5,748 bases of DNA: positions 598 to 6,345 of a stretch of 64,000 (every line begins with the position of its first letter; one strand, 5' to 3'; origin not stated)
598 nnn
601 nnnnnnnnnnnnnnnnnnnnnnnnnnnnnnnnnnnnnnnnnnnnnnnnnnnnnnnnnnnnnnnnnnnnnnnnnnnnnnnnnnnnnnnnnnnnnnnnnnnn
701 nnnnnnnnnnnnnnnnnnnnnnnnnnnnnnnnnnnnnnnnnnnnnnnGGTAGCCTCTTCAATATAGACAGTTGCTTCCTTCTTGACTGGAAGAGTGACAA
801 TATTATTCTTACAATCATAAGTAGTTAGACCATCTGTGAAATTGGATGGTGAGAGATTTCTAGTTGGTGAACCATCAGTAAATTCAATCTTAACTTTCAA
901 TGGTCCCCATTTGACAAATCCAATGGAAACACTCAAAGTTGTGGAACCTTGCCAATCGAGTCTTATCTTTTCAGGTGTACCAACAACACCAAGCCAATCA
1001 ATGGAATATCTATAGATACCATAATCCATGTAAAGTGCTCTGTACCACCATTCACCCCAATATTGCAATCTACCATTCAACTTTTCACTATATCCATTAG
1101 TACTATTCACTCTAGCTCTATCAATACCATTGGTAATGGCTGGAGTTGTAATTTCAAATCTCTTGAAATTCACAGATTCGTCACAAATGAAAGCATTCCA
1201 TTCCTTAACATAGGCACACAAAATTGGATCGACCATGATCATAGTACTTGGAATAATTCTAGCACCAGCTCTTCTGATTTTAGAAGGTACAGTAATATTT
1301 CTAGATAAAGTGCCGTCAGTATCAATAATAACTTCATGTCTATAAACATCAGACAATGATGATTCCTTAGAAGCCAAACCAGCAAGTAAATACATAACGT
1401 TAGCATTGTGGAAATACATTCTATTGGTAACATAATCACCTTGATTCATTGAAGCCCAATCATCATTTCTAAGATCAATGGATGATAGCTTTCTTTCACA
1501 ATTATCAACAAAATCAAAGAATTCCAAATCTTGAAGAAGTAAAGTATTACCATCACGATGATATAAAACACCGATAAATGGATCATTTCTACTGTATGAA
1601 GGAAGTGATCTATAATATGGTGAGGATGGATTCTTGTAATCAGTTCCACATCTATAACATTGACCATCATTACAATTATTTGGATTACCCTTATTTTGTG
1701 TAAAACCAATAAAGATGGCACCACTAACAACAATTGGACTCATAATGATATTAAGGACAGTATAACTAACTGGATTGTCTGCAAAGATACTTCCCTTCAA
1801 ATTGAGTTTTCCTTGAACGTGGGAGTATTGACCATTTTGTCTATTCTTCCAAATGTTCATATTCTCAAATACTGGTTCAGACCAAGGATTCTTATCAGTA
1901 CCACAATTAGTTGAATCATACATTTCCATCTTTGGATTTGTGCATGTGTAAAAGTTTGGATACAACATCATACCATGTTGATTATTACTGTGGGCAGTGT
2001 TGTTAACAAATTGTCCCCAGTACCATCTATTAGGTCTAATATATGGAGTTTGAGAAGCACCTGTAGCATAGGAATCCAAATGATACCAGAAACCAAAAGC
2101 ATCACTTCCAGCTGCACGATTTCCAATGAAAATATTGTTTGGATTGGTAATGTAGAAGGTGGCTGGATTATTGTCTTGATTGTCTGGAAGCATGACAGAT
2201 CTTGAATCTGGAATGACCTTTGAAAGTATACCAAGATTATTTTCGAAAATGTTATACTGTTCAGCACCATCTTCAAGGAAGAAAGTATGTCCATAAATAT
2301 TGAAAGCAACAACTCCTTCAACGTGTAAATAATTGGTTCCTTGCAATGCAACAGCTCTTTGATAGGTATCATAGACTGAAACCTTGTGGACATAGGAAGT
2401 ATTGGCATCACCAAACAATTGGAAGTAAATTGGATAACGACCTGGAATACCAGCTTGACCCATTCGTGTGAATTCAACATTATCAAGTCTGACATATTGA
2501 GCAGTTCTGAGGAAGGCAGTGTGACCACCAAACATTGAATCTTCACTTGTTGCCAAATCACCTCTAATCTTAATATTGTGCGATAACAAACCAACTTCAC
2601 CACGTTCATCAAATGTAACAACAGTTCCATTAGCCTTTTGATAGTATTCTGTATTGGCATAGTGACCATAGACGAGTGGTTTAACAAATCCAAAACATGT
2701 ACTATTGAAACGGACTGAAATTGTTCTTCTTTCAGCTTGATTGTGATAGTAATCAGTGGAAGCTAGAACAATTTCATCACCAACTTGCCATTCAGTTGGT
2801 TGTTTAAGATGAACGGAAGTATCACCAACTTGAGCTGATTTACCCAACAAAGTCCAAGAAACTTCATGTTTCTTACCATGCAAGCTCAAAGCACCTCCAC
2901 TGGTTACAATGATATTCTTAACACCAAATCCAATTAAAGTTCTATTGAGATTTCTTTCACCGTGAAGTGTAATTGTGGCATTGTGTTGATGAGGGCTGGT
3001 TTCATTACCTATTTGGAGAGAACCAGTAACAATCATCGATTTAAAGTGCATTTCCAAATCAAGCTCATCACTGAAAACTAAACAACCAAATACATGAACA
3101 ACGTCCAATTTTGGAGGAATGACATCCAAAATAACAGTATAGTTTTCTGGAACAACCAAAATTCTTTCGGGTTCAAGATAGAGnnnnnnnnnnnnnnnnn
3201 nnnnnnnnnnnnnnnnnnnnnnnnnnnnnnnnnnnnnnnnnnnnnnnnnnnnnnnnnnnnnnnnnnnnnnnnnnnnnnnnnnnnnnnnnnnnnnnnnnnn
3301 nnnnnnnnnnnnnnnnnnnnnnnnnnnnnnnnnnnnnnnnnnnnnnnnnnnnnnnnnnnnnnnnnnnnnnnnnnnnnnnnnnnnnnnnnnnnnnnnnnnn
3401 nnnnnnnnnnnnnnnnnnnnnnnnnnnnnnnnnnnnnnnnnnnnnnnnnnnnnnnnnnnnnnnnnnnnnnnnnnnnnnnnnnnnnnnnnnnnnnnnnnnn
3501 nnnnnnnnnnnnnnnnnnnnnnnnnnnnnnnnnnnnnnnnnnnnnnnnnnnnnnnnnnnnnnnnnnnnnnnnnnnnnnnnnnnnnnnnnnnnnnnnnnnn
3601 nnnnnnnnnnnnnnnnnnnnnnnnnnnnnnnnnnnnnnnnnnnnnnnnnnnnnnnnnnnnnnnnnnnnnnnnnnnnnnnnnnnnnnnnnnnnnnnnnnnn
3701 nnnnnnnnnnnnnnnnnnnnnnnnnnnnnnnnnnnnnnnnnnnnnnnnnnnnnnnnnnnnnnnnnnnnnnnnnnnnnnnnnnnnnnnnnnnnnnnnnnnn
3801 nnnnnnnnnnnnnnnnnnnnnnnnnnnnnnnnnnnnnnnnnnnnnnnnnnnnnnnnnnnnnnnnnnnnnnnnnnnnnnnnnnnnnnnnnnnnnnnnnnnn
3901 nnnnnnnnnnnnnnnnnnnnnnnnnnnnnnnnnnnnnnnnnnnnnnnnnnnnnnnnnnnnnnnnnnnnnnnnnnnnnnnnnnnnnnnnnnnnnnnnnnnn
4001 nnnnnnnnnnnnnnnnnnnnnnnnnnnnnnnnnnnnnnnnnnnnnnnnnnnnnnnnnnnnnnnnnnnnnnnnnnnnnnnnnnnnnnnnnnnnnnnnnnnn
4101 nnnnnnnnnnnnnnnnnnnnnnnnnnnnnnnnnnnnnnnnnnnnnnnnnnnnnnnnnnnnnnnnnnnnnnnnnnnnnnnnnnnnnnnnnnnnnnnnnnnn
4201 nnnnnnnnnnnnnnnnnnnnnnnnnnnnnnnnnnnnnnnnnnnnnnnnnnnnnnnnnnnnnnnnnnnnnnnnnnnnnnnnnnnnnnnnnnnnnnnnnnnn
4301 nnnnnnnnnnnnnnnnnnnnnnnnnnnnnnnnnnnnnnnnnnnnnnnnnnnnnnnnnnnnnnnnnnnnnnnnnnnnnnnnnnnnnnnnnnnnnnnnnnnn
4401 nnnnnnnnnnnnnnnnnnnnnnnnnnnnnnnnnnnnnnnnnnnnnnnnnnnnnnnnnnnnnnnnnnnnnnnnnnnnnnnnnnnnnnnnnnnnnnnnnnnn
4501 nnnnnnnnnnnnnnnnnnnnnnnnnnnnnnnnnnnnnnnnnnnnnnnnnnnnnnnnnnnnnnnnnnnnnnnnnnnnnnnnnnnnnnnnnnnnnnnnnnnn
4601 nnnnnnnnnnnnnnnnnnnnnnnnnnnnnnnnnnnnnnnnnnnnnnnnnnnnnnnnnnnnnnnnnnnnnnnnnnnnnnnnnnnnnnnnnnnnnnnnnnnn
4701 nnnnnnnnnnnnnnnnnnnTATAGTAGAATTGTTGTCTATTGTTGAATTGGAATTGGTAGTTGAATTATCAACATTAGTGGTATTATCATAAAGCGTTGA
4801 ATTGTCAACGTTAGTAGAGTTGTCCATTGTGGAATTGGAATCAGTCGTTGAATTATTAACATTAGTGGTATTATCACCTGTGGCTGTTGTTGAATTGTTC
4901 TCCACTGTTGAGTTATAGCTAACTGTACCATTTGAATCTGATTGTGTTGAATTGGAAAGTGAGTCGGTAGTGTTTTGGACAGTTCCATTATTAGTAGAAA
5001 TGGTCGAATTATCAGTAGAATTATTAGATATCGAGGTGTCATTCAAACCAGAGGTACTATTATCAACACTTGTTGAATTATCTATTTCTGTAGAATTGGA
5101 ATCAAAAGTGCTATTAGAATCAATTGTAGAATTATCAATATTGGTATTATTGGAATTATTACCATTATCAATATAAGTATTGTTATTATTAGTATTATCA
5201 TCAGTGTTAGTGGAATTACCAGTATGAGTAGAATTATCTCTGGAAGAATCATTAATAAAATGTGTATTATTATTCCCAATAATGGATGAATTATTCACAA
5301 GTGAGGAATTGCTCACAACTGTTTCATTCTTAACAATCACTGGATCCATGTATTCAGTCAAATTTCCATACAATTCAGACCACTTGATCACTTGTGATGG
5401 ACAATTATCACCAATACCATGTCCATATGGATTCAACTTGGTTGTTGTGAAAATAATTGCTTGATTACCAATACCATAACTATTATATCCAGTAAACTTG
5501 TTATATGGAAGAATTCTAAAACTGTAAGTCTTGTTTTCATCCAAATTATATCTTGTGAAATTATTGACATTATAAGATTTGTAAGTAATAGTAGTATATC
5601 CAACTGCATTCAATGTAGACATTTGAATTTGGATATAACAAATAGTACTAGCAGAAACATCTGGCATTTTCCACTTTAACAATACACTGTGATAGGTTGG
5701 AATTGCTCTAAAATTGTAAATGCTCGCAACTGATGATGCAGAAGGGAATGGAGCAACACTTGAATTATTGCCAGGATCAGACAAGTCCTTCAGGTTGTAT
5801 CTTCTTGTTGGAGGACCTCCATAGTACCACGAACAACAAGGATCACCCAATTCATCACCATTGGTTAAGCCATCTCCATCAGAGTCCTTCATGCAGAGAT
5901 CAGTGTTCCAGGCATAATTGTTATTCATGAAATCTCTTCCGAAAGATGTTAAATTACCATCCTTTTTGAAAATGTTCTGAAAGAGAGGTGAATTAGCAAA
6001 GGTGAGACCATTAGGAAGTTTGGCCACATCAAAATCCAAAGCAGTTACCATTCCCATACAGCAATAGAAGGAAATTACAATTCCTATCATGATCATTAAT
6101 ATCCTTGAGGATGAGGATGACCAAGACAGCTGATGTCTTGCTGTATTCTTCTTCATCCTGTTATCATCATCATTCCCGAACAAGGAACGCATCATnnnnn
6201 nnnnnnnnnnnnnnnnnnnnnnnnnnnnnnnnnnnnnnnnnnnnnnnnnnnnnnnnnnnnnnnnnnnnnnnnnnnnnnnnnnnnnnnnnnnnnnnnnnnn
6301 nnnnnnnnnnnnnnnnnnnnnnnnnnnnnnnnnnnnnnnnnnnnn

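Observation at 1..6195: Giant surface protein combining an NST-sequon repeat stalk with G8/beta-helix, EGF-like and VWD modules; the assembly gap falls inside its coding repeat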

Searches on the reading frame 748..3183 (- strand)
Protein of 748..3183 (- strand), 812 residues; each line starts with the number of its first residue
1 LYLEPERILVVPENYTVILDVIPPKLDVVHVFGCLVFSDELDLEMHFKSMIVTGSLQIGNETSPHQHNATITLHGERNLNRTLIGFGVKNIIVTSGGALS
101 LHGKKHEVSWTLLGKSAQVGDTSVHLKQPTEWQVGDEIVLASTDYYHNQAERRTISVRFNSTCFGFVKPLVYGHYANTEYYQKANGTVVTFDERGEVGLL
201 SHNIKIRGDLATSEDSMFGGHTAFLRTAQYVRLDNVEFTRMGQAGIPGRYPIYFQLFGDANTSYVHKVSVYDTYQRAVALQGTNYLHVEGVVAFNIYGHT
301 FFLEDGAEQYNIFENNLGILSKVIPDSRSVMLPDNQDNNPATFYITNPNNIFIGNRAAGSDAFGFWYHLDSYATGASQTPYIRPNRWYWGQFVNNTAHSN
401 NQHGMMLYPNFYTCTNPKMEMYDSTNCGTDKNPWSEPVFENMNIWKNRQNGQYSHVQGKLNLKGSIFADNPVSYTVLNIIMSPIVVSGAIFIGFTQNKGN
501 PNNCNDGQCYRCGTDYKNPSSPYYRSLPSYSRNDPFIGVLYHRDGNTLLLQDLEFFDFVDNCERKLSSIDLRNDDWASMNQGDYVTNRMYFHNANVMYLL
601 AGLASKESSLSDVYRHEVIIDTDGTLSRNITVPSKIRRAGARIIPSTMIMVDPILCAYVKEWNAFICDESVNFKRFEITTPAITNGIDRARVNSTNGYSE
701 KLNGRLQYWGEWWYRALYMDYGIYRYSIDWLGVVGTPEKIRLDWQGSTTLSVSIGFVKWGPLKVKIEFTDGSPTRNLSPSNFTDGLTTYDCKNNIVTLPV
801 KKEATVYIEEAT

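Call 63: predict_structure(alignment_id=A4)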
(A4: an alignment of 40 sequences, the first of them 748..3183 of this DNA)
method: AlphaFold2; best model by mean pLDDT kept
length: 812 residues; sequences in the alignment: 40
mean_pLDDT: 88.5   pTM: 0.88
mean pLDDT of the five models: 88.5, 88.2, 86.8, 84.9, 84.9
residues with pLDDT >= 90: 510; 70-90: 214; 50-70: 75; < 50: 13
segments of 3 or more residues with pLDDT < 50: 513-521
pLDDT, mean of each block of 10 residues (from residue 1): 71 97 94 98 96 98 97 82 72 97 96 96 98 97 92 98 97 95 96 98 96 88 97 98 89 96 98 96 97 97 95 98 77 71 96 98 94 89 89 97 88 85 89 91 95 87 95 81 86 91 61 48 64 81 77 94 84 68 86 90 56 81 92 89 89 91 92 91 87 91 87 90 89 87 93 80 84 85 77 89 90 57
secondary structure, 60 per line:
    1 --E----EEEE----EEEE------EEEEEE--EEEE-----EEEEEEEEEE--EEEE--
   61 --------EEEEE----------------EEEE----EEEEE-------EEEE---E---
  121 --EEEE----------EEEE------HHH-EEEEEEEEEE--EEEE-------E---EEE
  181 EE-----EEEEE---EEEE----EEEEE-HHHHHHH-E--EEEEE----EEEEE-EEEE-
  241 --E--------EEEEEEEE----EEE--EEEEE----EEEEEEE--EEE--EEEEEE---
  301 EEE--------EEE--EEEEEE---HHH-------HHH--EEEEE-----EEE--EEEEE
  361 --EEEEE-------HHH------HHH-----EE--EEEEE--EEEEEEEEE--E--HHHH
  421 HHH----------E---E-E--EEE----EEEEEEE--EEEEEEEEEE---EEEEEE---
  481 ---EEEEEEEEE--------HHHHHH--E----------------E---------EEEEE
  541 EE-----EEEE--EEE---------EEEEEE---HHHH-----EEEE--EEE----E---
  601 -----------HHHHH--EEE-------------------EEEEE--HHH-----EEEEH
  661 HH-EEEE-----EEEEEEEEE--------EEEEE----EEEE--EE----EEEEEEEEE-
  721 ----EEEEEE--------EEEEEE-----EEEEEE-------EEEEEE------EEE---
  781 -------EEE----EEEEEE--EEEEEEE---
elements in order (helices of 4 or more, strands of 3 or more residues): E8-11 E16-19 E26-31 E34-37 E43-52 E55-58 E69-73 E90-93 E98-102 E110-113 E123-126 E137-140 E151-160 E163-166 E178-182 E188-192 E196-199 E204-208 H210-216 E221-225 E230-234 E236-239 E252-259 E264-266 E269-273 E278-284 E287-289 E292-297 E301-303 E312-314 E317-322 E341-345 E351-353 E356-360 E363-367 E396-400 E403-411 H417-423 E443-445 E450-456 E459-468 E472-477 E484-492 H501-506 E536-542 E548-551 E554-556 E566-571 H575-578 E584-587 E590-592 H612-616 E619-621 E641-645 E656-659 E664-667 E673-681 E690-694 E699-702 E711-719 E725-730 E739-744 E750-755 E763-768 E775-777 E788-790 E795-800 E803-809

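Call 65: fold_search(model_id=the predicted structure, library=pdb)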
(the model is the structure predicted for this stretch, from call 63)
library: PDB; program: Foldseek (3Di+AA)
matches with E <= 10: 649; with E <= 0.001: 24
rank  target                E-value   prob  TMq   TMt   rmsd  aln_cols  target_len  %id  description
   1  8c6i_A                1.7e-39  1.00  0.75  0.49   6.9      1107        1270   20  TMEM2 ectodomain (released 2023-02-01)
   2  7w1c_A                1.2e-10  1.00  0.26  0.31  18.4       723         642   13  Crystal structure of Klebsiella pneumoniae K1 capsule-specific polysaccharide lyase in a P1 crystal form (released 2022-05-18)
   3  7w1c_B                5.3e-10  1.00  0.24  0.30  18.2       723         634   13  Crystal structure of Klebsiella pneumoniae K1 capsule-specific polysaccharide lyase in a P1 crystal form (released 2022-05-18)
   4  7w1c_D                9.4e-10  1.00  0.25  0.31  18.1       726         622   13  Crystal structure of Klebsiella pneumoniae K1 capsule-specific polysaccharide lyase in a P1 crystal form (released 2022-05-18)
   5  7w1c_C                2.8e-09  1.00  0.27  0.33  18.4       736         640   13  Crystal structure of Klebsiella pneumoniae K1 capsule-specific polysaccharide lyase in a P1 crystal form (released 2022-05-18)
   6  9k4a_A                4.0e-09  1.00  0.25  0.29  19.3       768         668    9  Cryo-EM structure of depolymerase S2-4 from Klebsiella phage K64-1 (released 2026-03-25)
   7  4ru5_A                1.7e-08  1.00  0.18  0.21  18.5       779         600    7  Crystal Structure of the Pseudomonas phage phi297 tailspike gp61 (released 2015-11-18)
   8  4ru4_B                3.9e-08  1.00  0.15  0.18  19.9       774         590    9  Crystal structure of the tailspike protein gp49 from Pseudomonas phage LKA1 (released 2015-11-18)
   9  4ru5_C                7.1e-08  1.00  0.20  0.25  19.9       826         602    7  Crystal Structure of the Pseudomonas phage phi297 tailspike gp61 (released 2015-11-18)
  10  7w1d_H                9.7e-08  1.00  0.25  0.30  18.9       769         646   12  Crystal structure of Klebsiella pneumoniae K1 capsule-specific polysaccharide lyase in a C2 crystal form (released 2022-05-18)
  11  4ru4_A                6.7e-07  1.00  0.17  0.21  18.9       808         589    8  Crystal structure of the tailspike protein gp49 from Pseudomonas phage LKA1 (released 2015-11-18)
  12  7jw4_B                2.2e-06  1.00  0.18  0.23  16.6       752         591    8  Crystal structure of PdGH110B in complex with D-galactose (released 2020-11-04)
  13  4y9v_A                2.4e-06  1.00  0.19  0.24  17.4       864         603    7  Gp54 tailspike of Acinetobacter baumannii bacteriophage AP22 in complex with A. baumannii capsular saccharide (released 2017-02-01)
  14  8yk1_A                1.8e-05  0.60  0.13  0.13  27.8      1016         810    7  Blood group B alpha-1,3-galactosidase AgaBb from Bifidobacterium bifidum, construct 23-844 (released 2024-07-10)
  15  7vul_A                5.7e-05  0.92  0.14  0.17  18.1       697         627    7  Structure of Klebsiella Phage P560 depolymerase (released 2022-11-16)
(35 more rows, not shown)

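Call 76: search_protein_representatives(protein=window:748-3183:-)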
Query: 812 residues. Proteins with E-value up to 0.001 (for the whole library): 5592; up to 1e-10: 3378; up to 1e-30: 1467. The best 150 are listed.
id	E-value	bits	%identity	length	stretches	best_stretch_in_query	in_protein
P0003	5.6e-285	964.1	52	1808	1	5-812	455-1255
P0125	8.0e-156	536.9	40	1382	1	33-811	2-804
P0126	2.1e-103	363.4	38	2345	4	231-474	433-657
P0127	1.0e-102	361.2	38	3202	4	229-473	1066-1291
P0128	9.8e-100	351.3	36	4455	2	9-472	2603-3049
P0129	3.0e-99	349.7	38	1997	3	232-474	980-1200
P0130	3.6e-99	349.5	38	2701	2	9-461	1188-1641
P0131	2.5e-94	333.4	36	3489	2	10-426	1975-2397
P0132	5.5e-94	332.3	35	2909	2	42-502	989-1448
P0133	8.8e-94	331.6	34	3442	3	10-480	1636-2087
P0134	1.6e-93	330.7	36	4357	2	8-463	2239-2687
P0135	5.1e-93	329.1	37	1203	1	8-670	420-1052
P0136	6.1e-93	328.8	36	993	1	8-680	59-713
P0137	6.8e-93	328.7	36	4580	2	9-418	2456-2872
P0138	9.7e-93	328.2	35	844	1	9-677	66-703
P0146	1.8e-89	317.4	31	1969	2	16-675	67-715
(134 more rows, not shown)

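Call 81: search_protein_families(library=pfam, proteins=[P0125, P0128], max_evalue=0.00001)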
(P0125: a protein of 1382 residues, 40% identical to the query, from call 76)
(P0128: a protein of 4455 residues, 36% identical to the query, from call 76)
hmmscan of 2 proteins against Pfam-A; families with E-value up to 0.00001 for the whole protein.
P0125 (1382 aa): 4 families
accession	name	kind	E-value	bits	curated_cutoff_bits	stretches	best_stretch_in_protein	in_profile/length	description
PF24606.1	CEMIP_beta-hel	-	3.5e-52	177.7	27.3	1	196-394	2-212/212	CEMIP beta-helix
PF10162.14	G8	-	3.1e-17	63.1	22.9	1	2-83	39-124/124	G8 domain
PF06534.19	RGM_C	-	8.9e-06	25.4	27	0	1160-1211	176-227/237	Repulsive guidance molecule (RGM) C-terminal domain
PF23301.1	EGF_PEAR1L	-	9.7e-06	26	37.5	0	866-887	15-36/49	Platelet endothelial aggregation receptor 1-like, EGF domain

P0128 (4455 aa): 3 families
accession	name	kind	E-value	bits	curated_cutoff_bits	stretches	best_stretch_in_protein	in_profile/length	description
PF24606.1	CEMIP_beta-hel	-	6.2e-75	252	27.3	2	2806-2992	2-212/212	CEMIP beta-helix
PF01833.30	TIG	-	1.1e-73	243.7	20.9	3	2495-2565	1-72/84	IPT/TIG domain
PF10162.14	G8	-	4.7e-64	214.3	22.9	2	2590-2707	1-124/124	G8 domain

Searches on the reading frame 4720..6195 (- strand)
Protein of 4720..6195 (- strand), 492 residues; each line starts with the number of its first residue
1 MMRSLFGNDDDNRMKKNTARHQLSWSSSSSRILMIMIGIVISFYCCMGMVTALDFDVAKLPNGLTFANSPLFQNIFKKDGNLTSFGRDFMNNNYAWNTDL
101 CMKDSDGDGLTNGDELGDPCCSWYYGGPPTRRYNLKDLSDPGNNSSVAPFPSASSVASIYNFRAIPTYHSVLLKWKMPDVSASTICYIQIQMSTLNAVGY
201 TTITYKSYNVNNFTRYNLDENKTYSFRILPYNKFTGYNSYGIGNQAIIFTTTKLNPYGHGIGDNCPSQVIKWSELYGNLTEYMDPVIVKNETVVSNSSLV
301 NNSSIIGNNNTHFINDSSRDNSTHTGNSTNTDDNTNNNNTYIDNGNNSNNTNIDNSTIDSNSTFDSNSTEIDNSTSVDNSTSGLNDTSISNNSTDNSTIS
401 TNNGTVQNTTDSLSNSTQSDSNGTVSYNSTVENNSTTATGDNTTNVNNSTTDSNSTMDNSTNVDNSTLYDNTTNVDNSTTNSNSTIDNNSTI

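Call 8: search_protein_families(library=pfam, proteins=[window:4720-6195:-], max_evalue=0.1)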
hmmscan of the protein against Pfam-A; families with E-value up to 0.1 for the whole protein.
window:4720-6195:- (492 aa): 2 families
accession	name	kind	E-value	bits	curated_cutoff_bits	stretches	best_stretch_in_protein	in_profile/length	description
PF24784.1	Temptin_C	-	9.3e-21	74.6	27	1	76-142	34-97/98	Temptin C-terminal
PF18884.5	TSP3_bac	-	0.041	14.2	25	1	104-116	1-13/22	Bacterial TSP3 repeat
